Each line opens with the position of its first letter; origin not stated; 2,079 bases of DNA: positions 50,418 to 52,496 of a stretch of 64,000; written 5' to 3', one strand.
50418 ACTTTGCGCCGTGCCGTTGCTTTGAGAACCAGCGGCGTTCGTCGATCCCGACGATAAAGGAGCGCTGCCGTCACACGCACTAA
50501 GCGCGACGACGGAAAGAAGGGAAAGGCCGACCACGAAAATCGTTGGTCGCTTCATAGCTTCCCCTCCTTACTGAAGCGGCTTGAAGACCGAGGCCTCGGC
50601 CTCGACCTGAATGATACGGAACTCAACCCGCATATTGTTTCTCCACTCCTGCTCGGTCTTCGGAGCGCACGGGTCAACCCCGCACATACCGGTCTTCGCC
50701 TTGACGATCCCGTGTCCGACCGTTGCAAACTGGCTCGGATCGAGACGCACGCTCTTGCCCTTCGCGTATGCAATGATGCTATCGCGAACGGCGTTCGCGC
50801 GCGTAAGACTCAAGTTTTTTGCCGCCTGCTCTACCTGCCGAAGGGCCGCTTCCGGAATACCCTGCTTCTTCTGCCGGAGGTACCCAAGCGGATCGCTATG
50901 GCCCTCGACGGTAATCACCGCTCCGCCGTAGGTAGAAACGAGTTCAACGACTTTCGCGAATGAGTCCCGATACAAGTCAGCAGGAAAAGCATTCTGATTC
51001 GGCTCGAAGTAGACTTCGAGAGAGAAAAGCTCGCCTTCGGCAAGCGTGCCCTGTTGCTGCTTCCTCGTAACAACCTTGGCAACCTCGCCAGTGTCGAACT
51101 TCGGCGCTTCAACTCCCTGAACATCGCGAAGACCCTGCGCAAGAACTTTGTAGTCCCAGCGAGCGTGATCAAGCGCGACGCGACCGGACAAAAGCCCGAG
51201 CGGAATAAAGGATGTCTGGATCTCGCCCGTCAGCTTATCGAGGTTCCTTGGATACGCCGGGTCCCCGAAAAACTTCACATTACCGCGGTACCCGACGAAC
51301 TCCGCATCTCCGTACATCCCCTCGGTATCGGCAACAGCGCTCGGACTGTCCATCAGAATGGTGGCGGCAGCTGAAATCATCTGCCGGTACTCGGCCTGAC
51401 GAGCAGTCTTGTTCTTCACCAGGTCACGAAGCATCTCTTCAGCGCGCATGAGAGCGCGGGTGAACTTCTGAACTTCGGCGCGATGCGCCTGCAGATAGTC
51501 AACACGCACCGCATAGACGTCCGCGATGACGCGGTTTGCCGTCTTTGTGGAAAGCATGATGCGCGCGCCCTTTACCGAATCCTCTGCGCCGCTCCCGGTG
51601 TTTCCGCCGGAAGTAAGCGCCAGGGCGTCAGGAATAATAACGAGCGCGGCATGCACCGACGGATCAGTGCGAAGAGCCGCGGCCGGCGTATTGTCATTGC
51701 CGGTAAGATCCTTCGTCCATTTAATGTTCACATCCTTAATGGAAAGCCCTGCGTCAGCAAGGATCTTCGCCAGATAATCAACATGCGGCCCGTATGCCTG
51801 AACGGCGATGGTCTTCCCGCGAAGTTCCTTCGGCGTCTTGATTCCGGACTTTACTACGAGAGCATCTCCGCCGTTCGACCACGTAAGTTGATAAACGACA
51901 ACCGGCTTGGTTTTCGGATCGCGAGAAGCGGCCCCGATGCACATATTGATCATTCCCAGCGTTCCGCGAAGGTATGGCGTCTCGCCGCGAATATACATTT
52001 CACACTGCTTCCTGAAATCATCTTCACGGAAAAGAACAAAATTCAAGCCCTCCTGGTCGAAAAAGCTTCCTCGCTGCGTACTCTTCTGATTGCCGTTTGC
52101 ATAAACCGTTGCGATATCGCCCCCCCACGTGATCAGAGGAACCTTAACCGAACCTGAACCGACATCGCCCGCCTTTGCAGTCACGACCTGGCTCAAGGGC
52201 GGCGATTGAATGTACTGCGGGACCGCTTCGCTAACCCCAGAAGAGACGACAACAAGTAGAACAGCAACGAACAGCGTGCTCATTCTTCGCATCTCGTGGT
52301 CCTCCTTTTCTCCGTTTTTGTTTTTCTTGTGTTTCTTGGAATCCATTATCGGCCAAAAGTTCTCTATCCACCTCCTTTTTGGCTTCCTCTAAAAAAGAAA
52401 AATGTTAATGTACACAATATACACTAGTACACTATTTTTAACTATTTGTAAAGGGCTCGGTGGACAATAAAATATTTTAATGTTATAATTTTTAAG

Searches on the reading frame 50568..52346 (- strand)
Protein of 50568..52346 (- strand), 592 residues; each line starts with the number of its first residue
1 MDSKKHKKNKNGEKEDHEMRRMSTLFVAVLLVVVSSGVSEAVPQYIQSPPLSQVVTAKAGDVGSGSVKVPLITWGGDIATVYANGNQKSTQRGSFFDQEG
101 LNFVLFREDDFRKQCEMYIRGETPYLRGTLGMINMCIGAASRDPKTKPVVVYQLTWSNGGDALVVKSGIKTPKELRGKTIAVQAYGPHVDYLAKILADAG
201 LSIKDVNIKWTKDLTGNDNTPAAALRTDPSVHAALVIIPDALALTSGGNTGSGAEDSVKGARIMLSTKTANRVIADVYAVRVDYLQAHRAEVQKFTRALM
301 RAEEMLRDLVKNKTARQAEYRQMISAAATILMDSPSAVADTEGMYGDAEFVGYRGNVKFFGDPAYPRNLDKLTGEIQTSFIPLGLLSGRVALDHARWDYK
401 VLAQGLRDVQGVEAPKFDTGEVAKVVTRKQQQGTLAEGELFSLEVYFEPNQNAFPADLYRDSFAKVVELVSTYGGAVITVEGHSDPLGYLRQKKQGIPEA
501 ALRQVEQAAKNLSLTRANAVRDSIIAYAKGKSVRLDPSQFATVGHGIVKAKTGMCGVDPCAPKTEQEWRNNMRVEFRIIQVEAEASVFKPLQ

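Call 3: search_protein_families(library=pfam, proteins=[window:50568-52346:-], max_evalue=0.01)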
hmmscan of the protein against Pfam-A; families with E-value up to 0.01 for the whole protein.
window:50568-52346:- (592 aa): 2 families
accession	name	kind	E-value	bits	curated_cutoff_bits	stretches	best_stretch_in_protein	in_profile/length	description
PF09084.16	NMT1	-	6.5e-07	29.9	20.5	1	95-304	15-207/216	NMT1/THI5 like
PF00691.25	OmpA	-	0.00011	22.9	27.2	1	446-548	1-82/98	OmpA family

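Call 4: search_protein_families(library=ncbifam, proteins=[window:50568-52346:-], max_evalue=0.01)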
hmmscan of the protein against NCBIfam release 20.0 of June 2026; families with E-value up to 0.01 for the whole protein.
window:50568-52346:- (592 aa): 5 families
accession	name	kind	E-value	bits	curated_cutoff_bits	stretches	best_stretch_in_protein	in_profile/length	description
TIGR01728.1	SsuA_fam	subfamily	2.6e-10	40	163.5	1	148-305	74-215/290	aliphatic sulfonate ABC transporter substrate-binding protein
NF045788.1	Omp38Acinit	equivalog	2.8e-06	26.7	500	1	421-541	213-322/354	outer membrane protein Omp38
NF008553.0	PRK11480.1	equivalog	0.00014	21.2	490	1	146-304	90-233/320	taurine ABC transporter substrate-binding protein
TIGR03427.1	ABC_peri_uca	equivalog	0.0012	18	333.9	1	137-213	70-142/328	putative urea ABC transporter substrate-binding protein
TIGR04262.1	orph_peri_GRRM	subfamily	0.0017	17.7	190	0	149-201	82-135/257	extracellular substrate binding-like orphan protein GrrP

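Call 34: search_protein_families(library=padloc, proteins=[window:50568-52346:-], max_evalue=0.001)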
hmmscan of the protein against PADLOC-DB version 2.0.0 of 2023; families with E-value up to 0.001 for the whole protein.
window:50568-52346:- (592 aa): 0 families

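Call 68: find_homologous_proteins(query=window:50568-52346:-, max_evalue=1e-20)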
Query window:50568-52346:- (592 aa): 2197 proteins with E <= 1e-20 among 8000 candidates; the best 120 are listed.
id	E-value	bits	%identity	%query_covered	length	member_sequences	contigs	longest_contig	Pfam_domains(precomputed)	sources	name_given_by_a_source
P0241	0.0e+0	1280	100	97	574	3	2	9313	PF09084.17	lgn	-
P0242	1.6e-264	897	68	96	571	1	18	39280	PF09084.17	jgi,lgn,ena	-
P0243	1.9e-263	894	70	93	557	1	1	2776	PF09084.17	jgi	-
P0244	1.7e-260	884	67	97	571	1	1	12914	PF09084.17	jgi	jgi:ABC-type nitrate/sulfonate/bicarbonate transport system substrate-binding protein/outer membrane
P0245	8.5e-260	881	67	97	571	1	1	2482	PF09084.17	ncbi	-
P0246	1.3e-259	881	67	97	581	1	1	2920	PF00691.26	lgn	-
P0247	2.6e-256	870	67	97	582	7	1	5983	PF09084.17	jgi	-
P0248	5.3e-250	849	66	97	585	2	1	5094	PF09084.17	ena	-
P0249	2.9e-246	837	65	96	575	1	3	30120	PF09084.17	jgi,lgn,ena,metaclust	metaclust:\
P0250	1.3e-245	835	65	97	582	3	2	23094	PF00691.26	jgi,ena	-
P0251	1.3e-244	831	64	95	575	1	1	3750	PF00691.26,PF09084.17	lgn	-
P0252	7.2e-244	829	64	97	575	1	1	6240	PF09084.17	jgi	-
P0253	8.0e-244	829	65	96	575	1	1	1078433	PF09084.17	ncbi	ncbi:MAG: ABC transporter substrate-binding protein [Syntrophobacteraceae bacterium]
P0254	4.3e-241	820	66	92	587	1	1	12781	-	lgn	-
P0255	3.3e-240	817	65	93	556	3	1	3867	PF09084.17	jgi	jgi:ABC-type nitrate/sulfonate/bicarbonate transport system substrate-binding protein/outer membrane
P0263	7.8e-238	809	66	93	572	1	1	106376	PF09084.17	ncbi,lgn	ncbi:MAG: ABC transporter substrate-binding protein [Sinimarinibacterium sp.]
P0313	5.7e-233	793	62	96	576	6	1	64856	PF00691.26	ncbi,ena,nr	ncbi:MAG: ABC-type nitrate/sulfonate/bicarbonate transport system, periplasmic component [Parcubacte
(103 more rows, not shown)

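Call 69: find_encoding_contigs(protein=P0263, flank=10000, max_places=1)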
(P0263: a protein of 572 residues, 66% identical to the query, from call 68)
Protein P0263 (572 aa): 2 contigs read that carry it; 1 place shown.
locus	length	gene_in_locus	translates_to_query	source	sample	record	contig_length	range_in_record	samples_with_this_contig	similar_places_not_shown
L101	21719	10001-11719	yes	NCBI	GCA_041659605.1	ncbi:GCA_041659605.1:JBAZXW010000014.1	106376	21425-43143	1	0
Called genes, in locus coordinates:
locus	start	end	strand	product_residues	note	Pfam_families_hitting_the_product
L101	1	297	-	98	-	PF03992:ABM (weak)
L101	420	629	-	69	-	-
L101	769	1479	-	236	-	PF00378:ECH_1, PF16113:ECH_2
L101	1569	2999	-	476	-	PF00171:Aldedh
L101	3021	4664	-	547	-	PF02776:TPP_enzyme_N, PF00205:TPP_enzyme_M, PF02775:TPP_enzyme_C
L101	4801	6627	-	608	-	PF00664:ABC_membrane, PF13304:AAA_21 (faint), PF00005:ABC_tran, PF02463:SMC_N (weak)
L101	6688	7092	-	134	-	PF10604:Polyketide_cyc2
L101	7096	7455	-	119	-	-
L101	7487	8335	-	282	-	PF00165:HTH_AraC (weak), PF12833:HTH_18, PF00165:HTH_AraC (weak)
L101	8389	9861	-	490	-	PF00004:AAA, PF17862:AAA_lid_3 (weak)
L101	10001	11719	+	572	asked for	PF09084:NMT1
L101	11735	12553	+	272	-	PF00092:VWA, PF13519:VWA_2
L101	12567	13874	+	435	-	-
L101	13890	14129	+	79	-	PF00691:OmpA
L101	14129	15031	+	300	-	-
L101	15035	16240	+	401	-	PF05816:TelA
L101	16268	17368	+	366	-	PF09084:NMT1 (weak)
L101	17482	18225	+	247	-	PF00528:BPD_transp_1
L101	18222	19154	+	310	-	-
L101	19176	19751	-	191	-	-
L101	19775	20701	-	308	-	PF06283:ThuA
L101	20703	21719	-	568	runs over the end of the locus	PF00732:GMC_oxred_N, PF01266:DAO (weak), PF13450:NAD_binding_8 (weak), PF05199:GMC_oxred_C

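Call 70: find_encoding_contigs(protein=P0313, flank=10000, max_places=1)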
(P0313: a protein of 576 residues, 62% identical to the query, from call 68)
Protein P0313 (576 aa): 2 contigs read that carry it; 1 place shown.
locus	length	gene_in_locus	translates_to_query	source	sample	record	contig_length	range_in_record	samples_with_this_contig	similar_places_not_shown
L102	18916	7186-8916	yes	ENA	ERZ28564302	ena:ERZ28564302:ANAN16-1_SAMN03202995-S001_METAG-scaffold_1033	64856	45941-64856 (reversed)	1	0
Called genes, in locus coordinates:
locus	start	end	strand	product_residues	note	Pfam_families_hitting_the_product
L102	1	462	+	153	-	?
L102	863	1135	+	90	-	PF00216:Bac_DNA_binding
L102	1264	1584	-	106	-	-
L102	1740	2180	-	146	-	-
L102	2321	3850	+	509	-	PF13567:DUF4131, PF03772:Competence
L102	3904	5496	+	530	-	PF00004:AAA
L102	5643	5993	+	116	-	-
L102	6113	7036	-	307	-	PF03976:PPK2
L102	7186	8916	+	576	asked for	PF00691:OmpA (faint)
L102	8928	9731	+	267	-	PF00092:VWA (weak), PF13519:VWA_2 (weak)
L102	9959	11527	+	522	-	PF00691:OmpA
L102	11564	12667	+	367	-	-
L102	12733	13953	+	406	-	PF05816:TelA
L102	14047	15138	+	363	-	PF09084:NMT1 (faint)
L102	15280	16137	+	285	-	PF00528:BPD_transp_1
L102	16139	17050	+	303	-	PF00005:ABC_tran, PF13304:AAA_21 (faint)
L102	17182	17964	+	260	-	-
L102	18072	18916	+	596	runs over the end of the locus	PF13531:SBP_bac_11, PF13416:SBP_bac_8 (weak)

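Call 72: search_protein_families(library=ncbifam, proteins=[L101:8389-9861:-, L102:3904-5496:+, L102:5643-5993:+, L102:17182-17964:+], max_evalue=0.001)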
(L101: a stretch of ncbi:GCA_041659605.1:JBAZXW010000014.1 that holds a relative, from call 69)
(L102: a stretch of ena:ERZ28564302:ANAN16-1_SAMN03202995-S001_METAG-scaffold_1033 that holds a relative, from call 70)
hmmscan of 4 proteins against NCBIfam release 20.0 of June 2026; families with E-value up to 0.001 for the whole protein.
L101:8389-9861:- (490 aa): 10 families
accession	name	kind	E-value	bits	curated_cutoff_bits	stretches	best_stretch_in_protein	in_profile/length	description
NF003069.1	PRK03992.1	subfamily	6.8e-30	104.5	500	1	259-445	161-352/379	proteasome-activating nucleotidase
TIGR01242.2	TIGR01242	subfamily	1.2e-29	103.5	500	1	259-446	144-336/362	proteasome-activating nucleotidase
TIGR01243.1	CDC48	subfamily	1.2e-29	103.2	802.65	1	225-445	446-672/733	CDC48 family AAA ATPase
TIGR01241.2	FtsH_fam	equivalog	1e-28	100.5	600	1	227-457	157-395/598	ATP-dependent zinc metalloprotease FtsH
NF047747.1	PrtsmActNtasePan2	equivalog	5.6e-26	91.7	700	1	258-441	180-368/397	proteasome-activating nucleotidase Pan2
NF047748.1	PrtsmActNtasePan1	equivalog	1.9e-23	83.2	750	1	229-441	145-365/405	proteasome-activating nucleotidase Pan1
NF042959.1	IteA_antiphage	equivalog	2.5e-23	82.8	510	1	260-455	122-314/367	anti-phage ATPase IteA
NF008004.0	PRK10733.1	equivalog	1.1e-22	79.8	1008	1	260-452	182-378/644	ATP-dependent zinc metalloprotease FtsH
NF041006.2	cell_div_CdvC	equivalog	3.3e-17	62.5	650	1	228-441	99-318/370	cell division protein CdvC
TIGR03689.1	pup_AAA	equivalog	2.1e-13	49.8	504.75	1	259-454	212-422/512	proteasome ATPase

L102:3904-5496:+ (530 aa): 14 families
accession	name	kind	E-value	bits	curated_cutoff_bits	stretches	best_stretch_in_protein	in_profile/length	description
TIGR03689.1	pup_AAA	equivalog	9.4e-78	262.1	504.75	1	53-497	24-481/512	proteasome ATPase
TIGR01243.1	CDC48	subfamily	5.9e-43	147.2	802.65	1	198-410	443-642/733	CDC48 family AAA ATPase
NF003069.1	PRK03992.1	subfamily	2.1e-39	135.7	500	1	166-417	85-330/379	proteasome-activating nucleotidase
TIGR01242.2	TIGR01242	subfamily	2.9e-34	118.6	500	1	169-419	71-315/362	proteasome-activating nucleotidase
NF047747.1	PrtsmActNtasePan2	equivalog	7.1e-34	117.7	700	1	166-427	106-358/397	proteasome-activating nucleotidase Pan2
NF047748.1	PrtsmActNtasePan1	equivalog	4.8e-32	111.5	750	1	169-411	106-340/405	proteasome-activating nucleotidase Pan1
TIGR01241.2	FtsH_fam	equivalog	5.5e-30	104.7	600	1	188-411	142-353/598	ATP-dependent zinc metalloprotease FtsH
NF041006.2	cell_div_CdvC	equivalog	2e-29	102.7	650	1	189-420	84-303/370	cell division protein CdvC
NF008004.0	PRK10733.1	equivalog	4e-22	77.9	1008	1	191-409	135-341/644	ATP-dependent zinc metalloprotease FtsH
NF042959.1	IteA_antiphage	equivalog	3.3e-13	49.6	510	1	245-420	128-285/367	anti-phage ATPase IteA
TIGR03922.1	T7SS_EccA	equivalog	1.9e-06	26.8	466.65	1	245-370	315-428/557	type VII secretion AAA-ATPase EccA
NF003230.0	PRK04195.1-6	equivalog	3e-05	22.9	441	1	209-264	15-61/494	replication factor C large subunit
NF003229.0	PRK04195.1-5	equivalog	0.00016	20.6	280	1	237-265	39-67/413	replication factor C large subunit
TIGR00635.1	ruvB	equivalog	0.00067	18.8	299.05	0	238-264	26-52/305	Holliday junction branch migration DNA helicase RuvB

L102:5643-5993:+ (116 aa): 0 families

L102:17182-17964:+ (260 aa): 2 families
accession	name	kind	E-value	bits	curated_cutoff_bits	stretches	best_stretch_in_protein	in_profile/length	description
TIGR02253.1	CTE7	subfamily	4.8e-08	33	169.75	1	10-243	6-217/221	TIGR02253 family HAD-type hydrolase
TIGR02254.1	YjjG_YfnB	equivalog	3.4e-06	26.7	159.9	1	117-239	91-218/223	YjjG family noncanonical pyrimidine nucleotidase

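Call 74: search_dna_similar(query=window:50568-52346:-, collection=plasmids, mode=protein, max_rows=15, max_evalue=1e-30)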
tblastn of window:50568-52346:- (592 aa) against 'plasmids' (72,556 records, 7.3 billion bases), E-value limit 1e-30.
Records with a match: 6; places in all: 6; records where one place covers at least 80% of the query: 6.
Best place of each record, by identity: <60% 6.
By first word of the organism name: Vibrio 6.
By predicted mobility (MOB-suite, as given by PLSDB): non-mobilizable 3; mobilizable 3.
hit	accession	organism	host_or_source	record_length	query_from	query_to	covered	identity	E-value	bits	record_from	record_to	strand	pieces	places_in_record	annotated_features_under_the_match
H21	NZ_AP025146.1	Vibrio penaeicida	Penaeus japonicus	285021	64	591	89%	46.3%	3e-146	474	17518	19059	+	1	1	OmpA family protein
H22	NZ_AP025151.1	Vibrio penaeicida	Penaeus japonicus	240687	64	591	89%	46.1%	1e-145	473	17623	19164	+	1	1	nitrate ABC transporter substrate-binding protein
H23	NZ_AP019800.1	Vibrio rotiferianus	-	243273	64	591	89%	46.1%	2e-145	472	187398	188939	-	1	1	OmpA family protein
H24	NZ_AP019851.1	Vibrio alfacsensis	-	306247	50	591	92%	44.7%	9e-144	467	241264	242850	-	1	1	nitrate ABC transporter substrate-binding protein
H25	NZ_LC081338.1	Vibrio sp. 04Ya108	-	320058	50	591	92%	44.7%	9e-144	467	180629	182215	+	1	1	nitrate ABC transporter substrate-binding protein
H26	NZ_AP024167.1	Vibrio alfacsensis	-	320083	50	591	92%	44.7%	9e-144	467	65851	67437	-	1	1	nitrate ABC transporter substrate-binding protein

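Call 75: get_annotated_region(hit=H21, flank=12000)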
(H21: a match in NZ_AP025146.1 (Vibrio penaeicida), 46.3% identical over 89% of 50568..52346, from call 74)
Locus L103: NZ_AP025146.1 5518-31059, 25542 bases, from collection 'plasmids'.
description: Vibrio penaeicida strain IFO 15640T plasmid pIFO15640, complete sequence
organism: Vibrio penaeicida (NCBI taxid 104609)
taxonomy: Bacteria; Pseudomonadota; Gammaproteobacteria; Vibrionales; Vibrionaceae; Vibrio; Vibrio penaeicida
host: -; source: Penaeus japonicus; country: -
typing (MOB-suite, as given by PLSDB): non-mobilizable
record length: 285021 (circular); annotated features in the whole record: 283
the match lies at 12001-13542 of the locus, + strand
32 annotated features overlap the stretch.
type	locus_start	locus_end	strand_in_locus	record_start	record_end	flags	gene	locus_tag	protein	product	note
CDS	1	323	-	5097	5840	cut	-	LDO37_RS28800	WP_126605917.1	hypothetical protein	-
CDS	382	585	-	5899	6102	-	-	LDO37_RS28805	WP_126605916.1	hypothetical protein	-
CDS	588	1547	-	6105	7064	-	-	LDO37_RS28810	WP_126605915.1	hypothetical protein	-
CDS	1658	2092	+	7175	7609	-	-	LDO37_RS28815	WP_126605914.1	DUF6559 family protein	-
CDS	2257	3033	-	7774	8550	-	-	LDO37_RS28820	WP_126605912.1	hypothetical protein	-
CDS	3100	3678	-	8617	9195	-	-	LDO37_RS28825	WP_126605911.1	hypothetical protein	-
CDS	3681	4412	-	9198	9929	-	-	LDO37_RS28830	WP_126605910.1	hypothetical protein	-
CDS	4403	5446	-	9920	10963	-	-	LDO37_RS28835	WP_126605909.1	hypothetical protein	-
CDS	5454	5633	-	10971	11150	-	-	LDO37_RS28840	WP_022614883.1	hypothetical protein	-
CDS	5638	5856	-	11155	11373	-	-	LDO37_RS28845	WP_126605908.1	PRTRC system protein C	-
CDS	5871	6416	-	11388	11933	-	-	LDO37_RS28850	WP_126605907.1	hypothetical protein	-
CDS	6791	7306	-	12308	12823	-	-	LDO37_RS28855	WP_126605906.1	hypothetical protein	-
CDS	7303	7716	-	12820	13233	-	-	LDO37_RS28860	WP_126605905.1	hypothetical protein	-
CDS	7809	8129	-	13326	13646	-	-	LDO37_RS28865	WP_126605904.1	TraR/DksA C4-type zinc finger protein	-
CDS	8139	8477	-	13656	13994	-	-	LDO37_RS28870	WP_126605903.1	hypothetical protein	-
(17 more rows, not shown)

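Call 93: get_annotated_region(hit=H24, flank=9000)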
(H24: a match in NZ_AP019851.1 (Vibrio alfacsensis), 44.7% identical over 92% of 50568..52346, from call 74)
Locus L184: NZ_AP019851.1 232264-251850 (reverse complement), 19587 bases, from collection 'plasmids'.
description: Vibrio alfacsensis strain 04Ya249 plasmid pSEA2, complete sequence
organism: Vibrio alfacsensis (NCBI taxid 1074311)
taxonomy: Bacteria; Pseudomonadota; Gammaproteobacteria; Vibrionales; Vibrionaceae; Vibrio; Vibrio alfacsensis
host: -; source: -; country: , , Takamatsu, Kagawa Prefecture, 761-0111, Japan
typing (MOB-suite, as given by PLSDB): mobilizable; relaxase MOBH
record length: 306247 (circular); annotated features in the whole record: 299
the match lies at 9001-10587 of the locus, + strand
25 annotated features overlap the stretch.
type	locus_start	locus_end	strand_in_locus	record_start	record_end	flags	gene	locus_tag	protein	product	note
CDS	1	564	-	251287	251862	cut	-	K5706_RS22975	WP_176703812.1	hypothetical protein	-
CDS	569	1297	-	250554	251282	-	-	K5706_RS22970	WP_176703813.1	hypothetical protein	-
CDS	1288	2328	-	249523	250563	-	-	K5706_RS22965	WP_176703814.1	hypothetical protein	-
CDS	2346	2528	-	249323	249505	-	-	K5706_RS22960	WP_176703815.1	hypothetical protein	-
CDS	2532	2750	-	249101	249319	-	-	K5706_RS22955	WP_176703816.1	PRTRC system protein C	-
CDS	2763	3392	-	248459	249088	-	-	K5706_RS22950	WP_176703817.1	hypothetical protein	-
CDS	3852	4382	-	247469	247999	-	-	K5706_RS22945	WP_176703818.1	hypothetical protein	-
CDS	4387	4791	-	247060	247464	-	-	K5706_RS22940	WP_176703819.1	hypothetical protein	-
CDS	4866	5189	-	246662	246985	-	-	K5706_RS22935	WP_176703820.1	hypothetical protein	-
CDS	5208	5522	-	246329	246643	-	-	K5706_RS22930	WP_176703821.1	hypothetical protein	-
CDS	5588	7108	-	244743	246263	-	-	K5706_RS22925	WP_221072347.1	hypothetical protein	-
CDS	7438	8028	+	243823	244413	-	-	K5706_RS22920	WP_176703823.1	hypothetical protein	-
CDS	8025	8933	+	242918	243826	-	-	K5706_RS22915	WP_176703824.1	ABC transporter ATP-binding protein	-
CDS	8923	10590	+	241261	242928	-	-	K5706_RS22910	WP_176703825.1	nitrate ABC transporter substrate-binding protein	-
CDS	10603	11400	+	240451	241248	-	-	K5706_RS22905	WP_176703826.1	VWA domain-containing protein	-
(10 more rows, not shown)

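Call 94: search_protein_families(library=pfam, proteins=[L184:5588-7108:-, L184:7438-8028:+, L184:12937-13710:+, L184:16793-17194:+, L184:17187-17537:+, L184:17589-18323:+, L102:5643-5993:+], max_evalue=0.01)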
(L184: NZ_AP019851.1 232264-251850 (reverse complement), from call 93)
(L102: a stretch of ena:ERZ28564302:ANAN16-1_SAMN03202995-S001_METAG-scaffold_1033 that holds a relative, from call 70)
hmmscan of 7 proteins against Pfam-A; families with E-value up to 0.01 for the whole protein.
L184:5588-7108:- (506 aa): 0 families

L184:7438-8028:+ (196 aa): 0 families

L184:12937-13710:+ (257 aa): 1 family
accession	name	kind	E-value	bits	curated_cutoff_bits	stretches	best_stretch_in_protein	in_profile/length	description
PF08393.18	DHC_N2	-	0.0014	18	31.9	1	94-251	20-160/403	Dynein heavy chain, N-terminal region 2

L184:16793-17194:+ (133 aa): 0 families

L184:17187-17537:+ (116 aa): 0 families

L184:17589-18323:+ (244 aa): 0 families

L102:5643-5993:+ (116 aa): 0 families
